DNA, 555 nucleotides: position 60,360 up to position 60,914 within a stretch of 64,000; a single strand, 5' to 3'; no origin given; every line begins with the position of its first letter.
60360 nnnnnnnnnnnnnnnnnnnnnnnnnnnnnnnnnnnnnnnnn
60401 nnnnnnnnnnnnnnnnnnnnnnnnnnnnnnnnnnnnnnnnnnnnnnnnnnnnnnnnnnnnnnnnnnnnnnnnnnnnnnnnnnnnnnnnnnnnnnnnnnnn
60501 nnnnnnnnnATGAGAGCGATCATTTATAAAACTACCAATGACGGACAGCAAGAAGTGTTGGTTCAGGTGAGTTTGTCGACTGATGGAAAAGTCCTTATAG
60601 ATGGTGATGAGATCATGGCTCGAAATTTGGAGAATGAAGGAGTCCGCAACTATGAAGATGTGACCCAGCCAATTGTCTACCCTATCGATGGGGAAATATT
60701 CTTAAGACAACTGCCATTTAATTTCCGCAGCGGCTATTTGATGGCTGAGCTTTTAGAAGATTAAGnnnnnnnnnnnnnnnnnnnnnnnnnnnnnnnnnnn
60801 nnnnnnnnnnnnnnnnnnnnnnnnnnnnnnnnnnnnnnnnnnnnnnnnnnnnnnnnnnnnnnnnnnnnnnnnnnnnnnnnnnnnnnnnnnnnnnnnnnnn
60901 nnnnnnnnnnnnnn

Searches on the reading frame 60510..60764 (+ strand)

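Call 5: search_protein_families(library=pfam, proteins=[window:60510-60764:+], max_evalue=0.1)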
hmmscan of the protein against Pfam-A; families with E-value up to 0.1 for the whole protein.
window:60510-60764:+ (84 aa): 0 families

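Call 6: search_protein_families(library=padloc, proteins=[window:60510-60764:+], max_evalue=0.1)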
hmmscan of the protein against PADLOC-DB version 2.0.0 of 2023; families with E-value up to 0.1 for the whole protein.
window:60510-60764:+ (84 aa): 0 families

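Call 40: search_protein_families(library=phrogs, proteins=[window:60510-60764:+], max_evalue=1)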
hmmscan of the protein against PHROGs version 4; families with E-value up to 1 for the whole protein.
window:60510-60764:+ (84 aa): 1 family
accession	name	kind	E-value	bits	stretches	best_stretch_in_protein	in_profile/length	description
phrog_24729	-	unknown function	0.17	13.3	1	14-50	14-50/53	-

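Call 41: search_protein_families(library=ncbifam, proteins=[window:60510-60764:+], max_evalue=1)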
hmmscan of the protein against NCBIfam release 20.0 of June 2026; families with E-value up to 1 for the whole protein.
window:60510-60764:+ (84 aa): 0 families
